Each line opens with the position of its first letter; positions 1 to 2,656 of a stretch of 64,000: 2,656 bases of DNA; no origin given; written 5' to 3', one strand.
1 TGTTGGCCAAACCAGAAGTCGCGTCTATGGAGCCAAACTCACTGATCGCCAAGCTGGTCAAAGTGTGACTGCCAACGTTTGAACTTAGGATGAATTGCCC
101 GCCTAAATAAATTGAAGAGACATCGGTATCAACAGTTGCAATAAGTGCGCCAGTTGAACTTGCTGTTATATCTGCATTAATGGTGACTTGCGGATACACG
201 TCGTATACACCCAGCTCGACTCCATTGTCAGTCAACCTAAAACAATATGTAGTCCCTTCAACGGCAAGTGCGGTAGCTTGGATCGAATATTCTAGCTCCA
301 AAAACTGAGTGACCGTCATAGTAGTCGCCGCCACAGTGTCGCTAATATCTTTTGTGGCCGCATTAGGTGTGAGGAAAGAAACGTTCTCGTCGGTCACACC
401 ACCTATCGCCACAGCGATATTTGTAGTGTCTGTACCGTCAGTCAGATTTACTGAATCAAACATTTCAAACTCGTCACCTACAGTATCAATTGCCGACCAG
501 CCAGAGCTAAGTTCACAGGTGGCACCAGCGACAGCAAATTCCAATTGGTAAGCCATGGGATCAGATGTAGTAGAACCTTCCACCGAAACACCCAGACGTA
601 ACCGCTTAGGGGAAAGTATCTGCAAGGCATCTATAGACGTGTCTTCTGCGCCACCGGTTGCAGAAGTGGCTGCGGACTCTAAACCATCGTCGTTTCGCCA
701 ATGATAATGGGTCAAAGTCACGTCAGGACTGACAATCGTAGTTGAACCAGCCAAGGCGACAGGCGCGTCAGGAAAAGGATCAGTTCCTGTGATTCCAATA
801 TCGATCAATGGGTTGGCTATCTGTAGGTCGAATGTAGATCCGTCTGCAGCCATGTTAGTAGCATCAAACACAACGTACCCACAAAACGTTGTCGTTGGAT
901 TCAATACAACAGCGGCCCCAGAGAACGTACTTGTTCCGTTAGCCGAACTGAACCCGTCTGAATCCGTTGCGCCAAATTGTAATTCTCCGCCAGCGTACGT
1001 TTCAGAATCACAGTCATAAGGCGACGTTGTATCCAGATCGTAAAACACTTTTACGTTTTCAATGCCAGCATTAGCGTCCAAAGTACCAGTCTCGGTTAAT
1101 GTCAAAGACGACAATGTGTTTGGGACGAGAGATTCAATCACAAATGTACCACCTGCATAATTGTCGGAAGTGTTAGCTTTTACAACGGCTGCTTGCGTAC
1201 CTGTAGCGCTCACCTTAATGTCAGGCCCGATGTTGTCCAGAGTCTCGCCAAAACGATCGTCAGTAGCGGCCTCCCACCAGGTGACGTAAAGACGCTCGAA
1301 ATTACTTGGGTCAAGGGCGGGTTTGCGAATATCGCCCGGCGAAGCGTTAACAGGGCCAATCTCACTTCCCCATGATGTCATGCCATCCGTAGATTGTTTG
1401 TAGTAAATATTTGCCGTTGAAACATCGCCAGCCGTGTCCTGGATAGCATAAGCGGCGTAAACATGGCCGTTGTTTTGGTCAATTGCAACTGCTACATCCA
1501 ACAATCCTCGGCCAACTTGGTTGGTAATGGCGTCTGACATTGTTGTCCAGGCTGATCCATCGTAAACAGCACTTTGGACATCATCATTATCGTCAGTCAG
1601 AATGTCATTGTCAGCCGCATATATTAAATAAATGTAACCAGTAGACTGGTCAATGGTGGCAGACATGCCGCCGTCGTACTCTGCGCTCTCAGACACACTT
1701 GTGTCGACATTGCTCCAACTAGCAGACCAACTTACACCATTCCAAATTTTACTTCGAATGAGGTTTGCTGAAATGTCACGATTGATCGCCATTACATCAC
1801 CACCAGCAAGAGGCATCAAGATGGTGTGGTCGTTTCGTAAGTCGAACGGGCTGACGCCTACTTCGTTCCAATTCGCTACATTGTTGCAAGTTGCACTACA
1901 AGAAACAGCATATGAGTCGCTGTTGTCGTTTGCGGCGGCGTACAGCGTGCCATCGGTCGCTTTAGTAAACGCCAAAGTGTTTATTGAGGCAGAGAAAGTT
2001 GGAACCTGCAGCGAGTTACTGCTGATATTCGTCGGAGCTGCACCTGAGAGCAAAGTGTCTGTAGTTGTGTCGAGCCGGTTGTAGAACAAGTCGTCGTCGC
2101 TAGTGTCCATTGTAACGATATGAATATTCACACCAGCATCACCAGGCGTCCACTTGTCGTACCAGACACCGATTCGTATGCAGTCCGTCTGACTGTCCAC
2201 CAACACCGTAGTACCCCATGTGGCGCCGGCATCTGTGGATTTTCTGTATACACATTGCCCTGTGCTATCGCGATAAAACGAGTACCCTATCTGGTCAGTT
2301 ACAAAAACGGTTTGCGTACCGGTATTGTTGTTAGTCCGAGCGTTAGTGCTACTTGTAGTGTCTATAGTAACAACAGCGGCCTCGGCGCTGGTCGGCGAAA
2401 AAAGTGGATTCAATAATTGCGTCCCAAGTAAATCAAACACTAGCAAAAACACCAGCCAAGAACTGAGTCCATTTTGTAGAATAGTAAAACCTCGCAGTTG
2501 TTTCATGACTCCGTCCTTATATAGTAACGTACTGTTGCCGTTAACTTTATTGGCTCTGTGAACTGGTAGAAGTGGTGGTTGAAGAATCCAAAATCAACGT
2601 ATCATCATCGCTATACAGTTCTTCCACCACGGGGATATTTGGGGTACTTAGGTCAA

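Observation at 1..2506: Large unlisted minus-strand gene (BNR protein) sharing a W-R-N-D-D-G ... C-F-R-(L/V)-T-D-(N/Q)-G domain with the giant protein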

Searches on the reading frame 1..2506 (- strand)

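Call 4: search_protein_families(library=pfam, proteins=[window:1-2506:-], max_evalue=0.1)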
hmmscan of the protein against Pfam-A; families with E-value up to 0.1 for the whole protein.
window:1-2506:- (835 aa): 2 families
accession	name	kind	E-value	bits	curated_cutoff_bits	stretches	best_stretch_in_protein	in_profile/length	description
PF13088.12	BNR_2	-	0.01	15.7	31.4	0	337-380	52-95/277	BNR repeat-like domain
PF03115.20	Astro_capsid_N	-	0.054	13.3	23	0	400-458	184-239/249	Astrovirus capsid protein nucleoplasmin-like domain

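Call 8: find_homologous_proteins(query=window:1-2506:-)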
Query window:1-2506:- (835 aa): 24 proteins with E <= 0.001 among 8000 candidates.
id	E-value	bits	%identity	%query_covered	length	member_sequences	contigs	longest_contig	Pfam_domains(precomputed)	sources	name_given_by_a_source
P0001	2.8e-297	1006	45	100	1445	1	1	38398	-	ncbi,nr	ncbi:MAG: hypothetical protein NUW00_04825, partial [Candidatus Kaiserbacteria bacterium]|nr:hypothe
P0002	9.5e-289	978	46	96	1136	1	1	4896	-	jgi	-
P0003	3.9e-271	920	46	99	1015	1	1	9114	-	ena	-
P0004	4.6e-269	913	61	81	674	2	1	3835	PF13088.13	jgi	jgi:hypothetical protein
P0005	3.8e-211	721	45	95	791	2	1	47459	PF13088.13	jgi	jgi:hypothetical protein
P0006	3.8e-207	708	40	69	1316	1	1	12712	PF13088.13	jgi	-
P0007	3.9e-205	702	44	94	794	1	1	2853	-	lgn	-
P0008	2.3e-189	649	48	39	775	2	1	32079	-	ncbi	-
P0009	1.1e-168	581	46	75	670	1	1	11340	-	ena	-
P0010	3.0e-167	576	38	63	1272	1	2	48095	PF13088.13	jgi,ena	-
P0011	5.9e-109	384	49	47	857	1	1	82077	PF13088.13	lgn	-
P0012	2.5e-101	358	46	47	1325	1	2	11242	PF01364.25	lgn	-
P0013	5.4e-97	344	43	50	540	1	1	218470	-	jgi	jgi:hypothetical protein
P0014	2.7e-95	338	45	45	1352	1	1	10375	PF01364.25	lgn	-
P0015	2.7e-92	328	45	46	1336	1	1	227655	PF01364.25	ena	-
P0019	2.6e-75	272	33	48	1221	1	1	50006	PF13385.14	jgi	jgi:hypothetical protein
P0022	4.0e-38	149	29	43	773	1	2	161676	PF02012.27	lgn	-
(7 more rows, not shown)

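Call 26: search_protein_families(library=ncbifam, proteins=[window:1-2506:-], max_evalue=0.1)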
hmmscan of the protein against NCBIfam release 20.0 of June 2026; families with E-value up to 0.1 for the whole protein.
window:1-2506:- (835 aa): 1 family
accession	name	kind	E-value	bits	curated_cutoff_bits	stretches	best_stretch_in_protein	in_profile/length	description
NF009386.0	PRK12745.1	equivalog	0.0081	15.3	250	1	724-787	147-207/259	3-ketoacyl-ACP reductase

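Call 51: search_protein_families(library=pfam, proteins=[P0001, P0005, P0006, P0010, P0011, P0012, P0019, P0022], max_evalue=0.01)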
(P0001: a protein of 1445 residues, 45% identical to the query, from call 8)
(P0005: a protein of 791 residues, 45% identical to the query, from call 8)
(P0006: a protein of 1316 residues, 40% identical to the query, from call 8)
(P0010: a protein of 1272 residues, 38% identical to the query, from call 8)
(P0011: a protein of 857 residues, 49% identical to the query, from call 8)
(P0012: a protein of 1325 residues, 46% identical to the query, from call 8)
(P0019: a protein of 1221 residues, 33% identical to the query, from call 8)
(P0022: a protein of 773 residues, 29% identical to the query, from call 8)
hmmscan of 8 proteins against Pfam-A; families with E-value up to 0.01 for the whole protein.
P0001 (1445 aa): 0 families

P0005 (791 aa): 1 family
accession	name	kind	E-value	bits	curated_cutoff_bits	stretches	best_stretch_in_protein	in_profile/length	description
PF13088.12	BNR_2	-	0.00014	21.8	31.4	0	295-368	20-98/277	BNR repeat-like domain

P0006 (1316 aa): 1 family
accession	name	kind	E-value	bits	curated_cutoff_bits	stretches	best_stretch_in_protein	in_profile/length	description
PF13088.12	BNR_2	-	5.7e-08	32.9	31.4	0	297-379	21-110/277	BNR repeat-like domain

P0010 (1272 aa): 1 family
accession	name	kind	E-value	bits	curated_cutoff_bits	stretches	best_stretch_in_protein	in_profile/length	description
PF13088.12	BNR_2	-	9.2e-08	32.2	31.4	1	1126-1214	16-112/277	BNR repeat-like domain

P0011 (857 aa): 1 family
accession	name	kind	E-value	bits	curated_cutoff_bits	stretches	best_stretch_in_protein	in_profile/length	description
PF13088.12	BNR_2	-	8e-07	29.1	31.4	1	294-373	14-96/277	BNR repeat-like domain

P0012 (1325 aa): 2 families
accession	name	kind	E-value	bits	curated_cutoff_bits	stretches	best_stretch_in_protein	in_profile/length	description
PF01364.23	Peptidase_C25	-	5.8e-86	289.5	23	1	976-1312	1-373/374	Peptidase family C25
PF14683.12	CBM-like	-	0.0094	16.3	27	0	777-877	44-159/160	Polysaccharide lyase family 4, domain III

P0019 (1221 aa): 3 families
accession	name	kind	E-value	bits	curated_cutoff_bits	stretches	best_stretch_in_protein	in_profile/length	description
PF13385.13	Laminin_G_3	-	1.5e-22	80.8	27.6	2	1046-1214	1-150/151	Concanavalin A-like lectin/glucanases superfamily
PF13088.12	BNR_2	-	8.6e-12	45.4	31.4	2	316-394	14-98/277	BNR repeat-like domain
PF24316.1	Tli3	-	0.00029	21.6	27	0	336-422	41-127/129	T6SS Tli3 immunity protein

P0022 (773 aa): 2 families
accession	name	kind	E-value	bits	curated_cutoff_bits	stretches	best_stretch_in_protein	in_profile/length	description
PF13088.12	BNR_2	-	3.2e-08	33.7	31.4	1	493-704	38-198/277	BNR repeat-like domain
PF02012.26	BNR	-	1.8e-06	27.5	27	0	323-331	2-10/12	BNR/Asp-box repeat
